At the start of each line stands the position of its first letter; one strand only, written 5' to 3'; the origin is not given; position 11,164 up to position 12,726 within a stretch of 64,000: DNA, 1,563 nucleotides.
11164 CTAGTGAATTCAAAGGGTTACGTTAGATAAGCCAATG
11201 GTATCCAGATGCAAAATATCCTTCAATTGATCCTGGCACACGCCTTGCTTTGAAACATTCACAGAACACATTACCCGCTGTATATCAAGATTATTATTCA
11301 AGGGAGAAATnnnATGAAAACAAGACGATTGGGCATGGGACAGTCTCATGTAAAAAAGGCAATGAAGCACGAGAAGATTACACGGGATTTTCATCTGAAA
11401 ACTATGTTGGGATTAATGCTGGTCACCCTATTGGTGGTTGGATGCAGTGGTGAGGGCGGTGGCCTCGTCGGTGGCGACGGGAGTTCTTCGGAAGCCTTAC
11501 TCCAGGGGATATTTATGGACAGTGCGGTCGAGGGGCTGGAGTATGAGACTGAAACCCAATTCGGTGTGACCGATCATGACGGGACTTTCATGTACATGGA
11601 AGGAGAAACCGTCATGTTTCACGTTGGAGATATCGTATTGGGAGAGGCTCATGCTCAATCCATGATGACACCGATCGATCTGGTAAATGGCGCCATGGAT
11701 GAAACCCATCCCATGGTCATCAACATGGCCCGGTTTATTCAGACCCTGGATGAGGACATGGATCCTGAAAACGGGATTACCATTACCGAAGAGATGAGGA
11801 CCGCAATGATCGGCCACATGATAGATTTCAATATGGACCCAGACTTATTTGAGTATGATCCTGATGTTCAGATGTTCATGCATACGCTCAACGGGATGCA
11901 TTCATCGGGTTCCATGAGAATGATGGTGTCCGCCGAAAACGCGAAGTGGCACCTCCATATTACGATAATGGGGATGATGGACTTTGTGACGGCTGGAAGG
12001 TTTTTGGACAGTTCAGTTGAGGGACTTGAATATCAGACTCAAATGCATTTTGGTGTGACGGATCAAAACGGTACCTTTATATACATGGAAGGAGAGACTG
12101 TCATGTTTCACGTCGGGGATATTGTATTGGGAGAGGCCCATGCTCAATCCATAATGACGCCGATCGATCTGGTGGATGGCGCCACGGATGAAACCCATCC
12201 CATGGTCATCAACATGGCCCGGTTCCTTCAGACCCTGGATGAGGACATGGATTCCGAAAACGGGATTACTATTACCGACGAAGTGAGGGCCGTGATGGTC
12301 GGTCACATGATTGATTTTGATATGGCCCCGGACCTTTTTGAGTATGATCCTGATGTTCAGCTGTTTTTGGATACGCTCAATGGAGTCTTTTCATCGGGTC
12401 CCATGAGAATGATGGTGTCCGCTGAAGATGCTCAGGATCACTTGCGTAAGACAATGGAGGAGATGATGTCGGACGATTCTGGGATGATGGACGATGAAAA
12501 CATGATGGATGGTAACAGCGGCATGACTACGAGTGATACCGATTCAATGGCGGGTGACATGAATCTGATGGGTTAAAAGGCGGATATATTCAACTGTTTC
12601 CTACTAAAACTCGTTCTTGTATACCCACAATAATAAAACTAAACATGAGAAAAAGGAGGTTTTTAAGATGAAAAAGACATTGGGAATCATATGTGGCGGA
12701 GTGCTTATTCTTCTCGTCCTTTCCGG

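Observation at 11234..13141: Sigma-54-driven operon for a Met-rich lipoprotein plus a periplasmic YHS protein, next to a ZraSR-like two-component system: candidate Cu/Ag analogue of the Zra envelope module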

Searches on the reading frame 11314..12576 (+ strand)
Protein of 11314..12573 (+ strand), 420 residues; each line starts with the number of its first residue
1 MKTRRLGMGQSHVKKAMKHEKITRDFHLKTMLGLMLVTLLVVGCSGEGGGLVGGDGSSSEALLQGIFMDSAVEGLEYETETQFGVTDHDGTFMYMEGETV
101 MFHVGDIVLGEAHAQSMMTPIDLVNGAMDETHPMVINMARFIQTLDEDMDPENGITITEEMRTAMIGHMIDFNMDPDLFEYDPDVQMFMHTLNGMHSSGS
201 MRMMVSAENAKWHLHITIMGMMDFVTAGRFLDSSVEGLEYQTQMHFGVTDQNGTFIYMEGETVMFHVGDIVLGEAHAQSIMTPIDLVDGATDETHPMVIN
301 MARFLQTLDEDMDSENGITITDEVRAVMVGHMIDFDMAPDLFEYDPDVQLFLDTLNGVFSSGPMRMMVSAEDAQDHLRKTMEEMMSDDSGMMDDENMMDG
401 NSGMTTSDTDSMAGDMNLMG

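Call 3: search_protein_families(library=pfam, proteins=[window:11365-12576:+], max_evalue=0.01)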
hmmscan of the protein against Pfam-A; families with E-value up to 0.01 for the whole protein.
window:11365-12576:+ (403 aa): 0 families

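Call 4: search_protein_families(library=ncbifam, proteins=[window:11365-12576:+], max_evalue=0.01)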
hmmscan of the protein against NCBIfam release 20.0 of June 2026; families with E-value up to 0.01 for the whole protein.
window:11365-12576:+ (403 aa): 3 families
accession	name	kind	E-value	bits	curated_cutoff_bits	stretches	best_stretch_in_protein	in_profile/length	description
NF037974.1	SslE_AcfD_Zn_LP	subfamily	4.6e-12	44.6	800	2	209-310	170-269/1403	SslE/AcfD family lipoprotein zinc metalloprotease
NF037973.1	metallo_SslE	exception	4.4e-07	27.7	3000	1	209-261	275-330/1519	lipoprotein metalloprotease SslE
NF058648.1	ECF_sub_HI1622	equivalog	0.0045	17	100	0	200-273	26-100/180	NikL family nickel/cobalt ECF transporter subunit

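Call 7: find_homologous_proteins(query=window:11314-12573:+, max_evalue=0.001)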
Query window:11314-12573:+ (420 aa): 231 proteins with E <= 0.001 among 3784 candidates; the best 120 are listed.
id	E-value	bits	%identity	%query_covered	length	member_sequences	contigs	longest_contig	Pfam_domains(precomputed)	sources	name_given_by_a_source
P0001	5.0e-273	923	100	100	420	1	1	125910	-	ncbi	-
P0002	4.2e-127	443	61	81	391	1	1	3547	-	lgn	-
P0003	3.9e-121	423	52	95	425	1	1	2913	-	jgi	-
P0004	3.2e-117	410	70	63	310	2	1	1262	-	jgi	jgi:hypothetical protein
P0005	2.2e-98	348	49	87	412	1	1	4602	-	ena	-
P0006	5.3e-98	347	47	96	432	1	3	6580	-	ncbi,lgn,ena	-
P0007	6.9e-90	320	45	92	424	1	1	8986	-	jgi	jgi:hypothetical protein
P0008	7.2e-89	317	46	82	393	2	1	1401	-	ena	-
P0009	3.1e-88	315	47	91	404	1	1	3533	-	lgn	-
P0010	2.8e-78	282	46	76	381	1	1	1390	-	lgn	-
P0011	4.6e-70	255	58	41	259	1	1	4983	-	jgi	jgi:hypothetical protein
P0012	2.8e-69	252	58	53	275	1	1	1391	-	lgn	-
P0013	1.1e-66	244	54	49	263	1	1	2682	PF17784.8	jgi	-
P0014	5.9e-66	241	66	40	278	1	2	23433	-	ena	-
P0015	1.2e-65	240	58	53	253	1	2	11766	-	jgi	jgi:hypothetical protein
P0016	5.7e-64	235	61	42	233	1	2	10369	-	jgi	-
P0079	8.7e-28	116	43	39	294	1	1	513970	-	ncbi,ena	-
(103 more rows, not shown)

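Call 11: find_encoding_contigs(protein=P0001, flank=10000, max_places=2)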
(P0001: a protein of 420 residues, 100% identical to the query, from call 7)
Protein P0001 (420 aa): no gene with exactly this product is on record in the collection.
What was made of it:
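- Tried and rejected: An exact-sequence look-up of the lipoprotein (P0001) found no contig (call 11).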

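Call 12: find_encoding_contigs(protein=P0014, flank=8000, max_places=2)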
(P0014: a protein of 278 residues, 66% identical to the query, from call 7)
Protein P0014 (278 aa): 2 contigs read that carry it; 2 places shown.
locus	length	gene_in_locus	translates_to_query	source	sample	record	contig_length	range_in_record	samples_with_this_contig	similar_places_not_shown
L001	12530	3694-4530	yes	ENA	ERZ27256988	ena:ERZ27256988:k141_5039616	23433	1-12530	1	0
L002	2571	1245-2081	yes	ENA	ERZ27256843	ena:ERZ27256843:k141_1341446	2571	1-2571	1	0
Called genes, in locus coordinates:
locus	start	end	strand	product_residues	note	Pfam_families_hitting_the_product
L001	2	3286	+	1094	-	?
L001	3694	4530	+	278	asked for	-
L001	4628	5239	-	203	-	PF00034:Cytochrom_C (weak), PF13442:Cytochrome_CBB3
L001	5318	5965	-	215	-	PF07603:Lcl_C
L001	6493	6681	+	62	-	PF25160:LdpA_Fe-S-bd (faint), PF12797:Fer4_2 (weak), PF12837:Fer4_6 (weak), PF13237:Fer4_10, PF00037:Fer4, PF14697:Fer4_21, PF12838:Fer4_7 (weak), PF13187:Fer4_9, +2 more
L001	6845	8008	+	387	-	PF09861:Lar_N (weak)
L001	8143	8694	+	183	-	PF01035:DNA_binding_1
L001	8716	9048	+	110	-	-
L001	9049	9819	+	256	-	PF01553:Acyltransferase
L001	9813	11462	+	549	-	PF00753:Lactamase_B, PF12706:Lactamase_B_2, PF22505:RNase_J_b_CASP, PF07521:RMMBL, PF17770:RNase_J_C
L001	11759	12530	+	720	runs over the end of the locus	PF13491:FtsK_4TM, PF17854:FtsK_alpha, PF01580:FtsK_SpoIIIE, PF09397:FtsK_gamma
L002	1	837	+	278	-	?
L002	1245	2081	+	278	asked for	-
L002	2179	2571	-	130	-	?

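Call 13: find_encoding_contigs(protein=P0007, flank=8000, max_places=2)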
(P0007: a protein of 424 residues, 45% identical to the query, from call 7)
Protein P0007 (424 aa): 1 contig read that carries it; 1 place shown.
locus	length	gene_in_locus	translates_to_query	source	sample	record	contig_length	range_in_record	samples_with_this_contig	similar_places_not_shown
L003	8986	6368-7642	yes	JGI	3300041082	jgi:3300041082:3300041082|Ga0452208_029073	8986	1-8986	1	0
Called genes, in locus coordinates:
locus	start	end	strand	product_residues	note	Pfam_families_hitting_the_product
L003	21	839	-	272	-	PF13557:Phenol_MetA_deg (weak)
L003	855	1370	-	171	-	-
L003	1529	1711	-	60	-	-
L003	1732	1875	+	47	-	-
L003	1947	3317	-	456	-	PF00072:Response_reg, PF00158:Sigma54_activat, PF14532:Sigma54_activ_2, PF00004:AAA (faint), PF07728:AAA_5 (weak), PF25601:AAA_lid_14, PF02954:HTH_8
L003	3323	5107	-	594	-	PF00989:PAS, PF08448:PAS_4, PF13188:PAS_8 (weak), PF13426:PAS_9, PF00512:HisKA, PF02518:HATPase_c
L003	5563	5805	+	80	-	-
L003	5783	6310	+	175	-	-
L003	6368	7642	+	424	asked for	-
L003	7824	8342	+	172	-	-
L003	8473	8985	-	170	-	PF01593:Amino_oxidase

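Call 14: find_encoding_contigs(protein=P0015, flank=8000, max_places=2)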
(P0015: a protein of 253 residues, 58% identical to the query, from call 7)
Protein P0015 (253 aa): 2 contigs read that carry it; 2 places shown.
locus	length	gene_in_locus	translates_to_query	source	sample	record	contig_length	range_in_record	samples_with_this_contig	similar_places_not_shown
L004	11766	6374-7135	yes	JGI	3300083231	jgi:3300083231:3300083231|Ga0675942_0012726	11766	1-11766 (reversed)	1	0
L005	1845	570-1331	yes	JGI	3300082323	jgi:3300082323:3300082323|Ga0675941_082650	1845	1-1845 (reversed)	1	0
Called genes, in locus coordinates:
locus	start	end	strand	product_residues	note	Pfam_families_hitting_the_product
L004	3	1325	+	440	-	PF00989:PAS, PF13426:PAS_9, PF00512:HisKA, PF02518:HATPase_c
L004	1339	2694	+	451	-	PF00072:Response_reg, PF00158:Sigma54_activat, PF14532:Sigma54_activ_2, PF25601:AAA_lid_14, PF02954:HTH_8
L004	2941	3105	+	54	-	-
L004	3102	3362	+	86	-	-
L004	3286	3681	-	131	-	-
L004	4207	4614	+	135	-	-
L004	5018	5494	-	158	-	-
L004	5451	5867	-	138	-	-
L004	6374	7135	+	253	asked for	-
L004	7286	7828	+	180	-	PF04060:FeS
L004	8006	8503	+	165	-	PF02915:Rubrerythrin, PF21349:RUBY_RBDX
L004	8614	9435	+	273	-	PF05552:MS_channel_1st_1, PF21088:MS_channel_1st, PF00924:MS_channel_2nd, PF21082:MS_channel_3rd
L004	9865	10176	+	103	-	PF03992:ABM (weak)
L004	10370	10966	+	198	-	PF09982:LpxR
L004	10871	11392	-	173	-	-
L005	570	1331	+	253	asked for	-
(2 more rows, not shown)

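Call 15: find_encoding_contigs(protein=P0016, flank=8000, max_places=2)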
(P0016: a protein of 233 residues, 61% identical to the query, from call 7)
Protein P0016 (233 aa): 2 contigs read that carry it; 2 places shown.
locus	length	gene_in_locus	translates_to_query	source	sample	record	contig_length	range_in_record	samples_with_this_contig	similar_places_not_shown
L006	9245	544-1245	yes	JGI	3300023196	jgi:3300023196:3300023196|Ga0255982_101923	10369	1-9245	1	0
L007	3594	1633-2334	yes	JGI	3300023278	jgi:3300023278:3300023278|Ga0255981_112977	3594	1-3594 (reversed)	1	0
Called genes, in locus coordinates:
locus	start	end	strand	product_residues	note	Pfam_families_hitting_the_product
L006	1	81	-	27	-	?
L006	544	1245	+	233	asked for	-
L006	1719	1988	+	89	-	PF02583:Trns_repr_metal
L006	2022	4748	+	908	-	PF00403:HMA, PF19803:DUF6286 (faint), PF00403:HMA, PF00122:E1-E2_ATPase, PF08282:Hydrolase_3 (faint), PF00702:Hydrolase, PF00403:HMA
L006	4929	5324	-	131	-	PF04945:YHS (weak), PF24273:TRASH_HVO_1752_C (faint), PF04945:YHS (weak)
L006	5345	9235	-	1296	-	PF00873:ACR_tran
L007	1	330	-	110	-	?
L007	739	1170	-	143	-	-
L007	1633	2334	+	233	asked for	-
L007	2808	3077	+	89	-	PF02583:Trns_repr_metal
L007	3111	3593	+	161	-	?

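Call 16: find_encoding_contigs(protein=P0006, flank=8000, max_places=3)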
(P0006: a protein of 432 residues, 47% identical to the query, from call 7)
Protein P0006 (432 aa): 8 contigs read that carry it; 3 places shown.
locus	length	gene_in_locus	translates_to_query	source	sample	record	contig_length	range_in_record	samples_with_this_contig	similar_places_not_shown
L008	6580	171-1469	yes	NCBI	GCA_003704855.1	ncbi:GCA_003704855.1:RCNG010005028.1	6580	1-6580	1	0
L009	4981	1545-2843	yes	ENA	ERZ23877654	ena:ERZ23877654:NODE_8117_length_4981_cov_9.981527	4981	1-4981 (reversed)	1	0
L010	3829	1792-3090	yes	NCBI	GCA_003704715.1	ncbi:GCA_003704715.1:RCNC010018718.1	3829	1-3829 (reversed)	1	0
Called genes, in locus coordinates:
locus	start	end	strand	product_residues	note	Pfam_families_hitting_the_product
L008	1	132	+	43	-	?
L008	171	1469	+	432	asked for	-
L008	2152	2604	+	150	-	-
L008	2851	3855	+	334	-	PF02951:GSH-S_N, PF02955:GSH-S_ATP, PF08443:RimK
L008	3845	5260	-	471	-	PF00072:Response_reg, PF00158:Sigma54_activat, PF14532:Sigma54_activ_2, PF00004:AAA (weak), PF07728:AAA_5 (weak), PF25601:AAA_lid_14, PF02954:HTH_8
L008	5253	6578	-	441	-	?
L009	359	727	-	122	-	-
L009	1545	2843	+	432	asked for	-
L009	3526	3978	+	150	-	-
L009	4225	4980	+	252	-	?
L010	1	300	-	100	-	?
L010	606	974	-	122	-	-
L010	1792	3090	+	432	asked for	-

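Call 17: find_encoding_contigs(protein=P0079, flank=10000, max_places=2)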
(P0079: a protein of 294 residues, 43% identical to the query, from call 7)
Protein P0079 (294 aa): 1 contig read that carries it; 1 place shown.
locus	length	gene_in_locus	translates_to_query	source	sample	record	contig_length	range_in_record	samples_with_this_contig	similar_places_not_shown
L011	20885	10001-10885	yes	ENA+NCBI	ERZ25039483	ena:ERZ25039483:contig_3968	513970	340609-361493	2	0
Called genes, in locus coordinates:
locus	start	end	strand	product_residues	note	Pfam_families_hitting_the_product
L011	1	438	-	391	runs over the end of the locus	PF00581:Rhodanese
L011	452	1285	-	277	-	-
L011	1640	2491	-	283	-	PF10118:Metal_hydrol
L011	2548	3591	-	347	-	PF00487:FA_desaturase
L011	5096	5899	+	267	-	-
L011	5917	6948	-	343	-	-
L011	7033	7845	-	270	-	PF08369:PCP_red, PF01077:NIR_SIR, PF12797:Fer4_2 (faint), PF12837:Fer4_6 (faint), PF13237:Fer4_10 (weak), PF12838:Fer4_7, PF13187:Fer4_9 (weak), PF00037:Fer4 (weak)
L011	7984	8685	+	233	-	PF00027:cNMP_binding, PF13545:HTH_Crp_2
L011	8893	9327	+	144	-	-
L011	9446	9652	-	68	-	-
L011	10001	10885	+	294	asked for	-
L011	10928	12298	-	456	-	PF00072:Response_reg, PF00158:Sigma54_activat, PF14532:Sigma54_activ_2, PF00004:AAA (weak), PF07724:AAA_2 (weak), PF07728:AAA_5, PF25601:AAA_lid_14, PF02954:HTH_8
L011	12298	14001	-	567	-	PF13188:PAS_8 (faint), PF00512:HisKA, PF02518:HATPase_c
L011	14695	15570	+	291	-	-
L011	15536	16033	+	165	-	-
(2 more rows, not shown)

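Call 77: predict_structure(alignment_id=A4)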
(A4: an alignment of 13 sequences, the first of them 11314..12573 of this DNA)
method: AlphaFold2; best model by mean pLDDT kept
length: 420 residues; sequences in the alignment: 13
mean_pLDDT: 78.4   pTM: 0.48
mean pLDDT of the five models: 78.4, 78.0, 77.4, 76.9, 76.9
residues with pLDDT >= 90: 191; 70-90: 122; 50-70: 35; < 50: 72
segments of 3 or more residues with pLDDT < 50: 1-10, 12-21, 42-59, 388-420
pLDDT, mean of each block of 10 residues (from residue 1): 38 46 53 54 37 36 85 95 93 89 96 89 89 95 93 92 92 94 92 74 91 86 77 89 81 86 91 92 94 94 92 86 85 92 92 84 82 91 67 36 35 37
secondary structure, 60 per line:
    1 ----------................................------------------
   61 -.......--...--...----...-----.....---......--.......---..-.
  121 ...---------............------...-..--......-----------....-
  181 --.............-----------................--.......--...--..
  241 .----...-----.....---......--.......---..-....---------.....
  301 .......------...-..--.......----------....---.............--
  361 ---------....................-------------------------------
elements in order: H11-42 E62-68 E71-73 E76-78 E83-85 E91-95 E99-104 E107-113 H120-123 H133-144 H159-164 H176-179 H183-195 H207-222 E225-231 E234-236 E239-241 E246-248 E254-258 E262-267 E270-276 H283-286 H296-307 H322-328 H339-342 H346-358 H370-389
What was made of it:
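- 11983..12465 (+): Repeat 2, the same domain. Both domains have pLDDT about 90 in the full-length model (call 77).
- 12475..12573 (+): Disordered C-terminal Met/Asp/Gly tail. pLDDT about 36 for residues 388-420 (call 77).
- Checked: The Met/Asp/Gly tail is predicted disordered (call 77).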

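Call 88: list_cluster_members(proteins=[P0001, P0121])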
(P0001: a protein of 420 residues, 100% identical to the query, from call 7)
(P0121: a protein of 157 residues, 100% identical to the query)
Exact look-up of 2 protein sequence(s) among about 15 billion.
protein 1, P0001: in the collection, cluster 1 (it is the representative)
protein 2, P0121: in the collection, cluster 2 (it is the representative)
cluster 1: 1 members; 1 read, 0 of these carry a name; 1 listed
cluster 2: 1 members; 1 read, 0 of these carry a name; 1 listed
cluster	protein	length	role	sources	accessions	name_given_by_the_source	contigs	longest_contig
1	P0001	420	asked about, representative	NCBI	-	-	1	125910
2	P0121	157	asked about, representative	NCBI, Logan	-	-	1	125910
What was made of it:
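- Tried and rejected: The cluster look-up gave no accession or organism (call 88).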
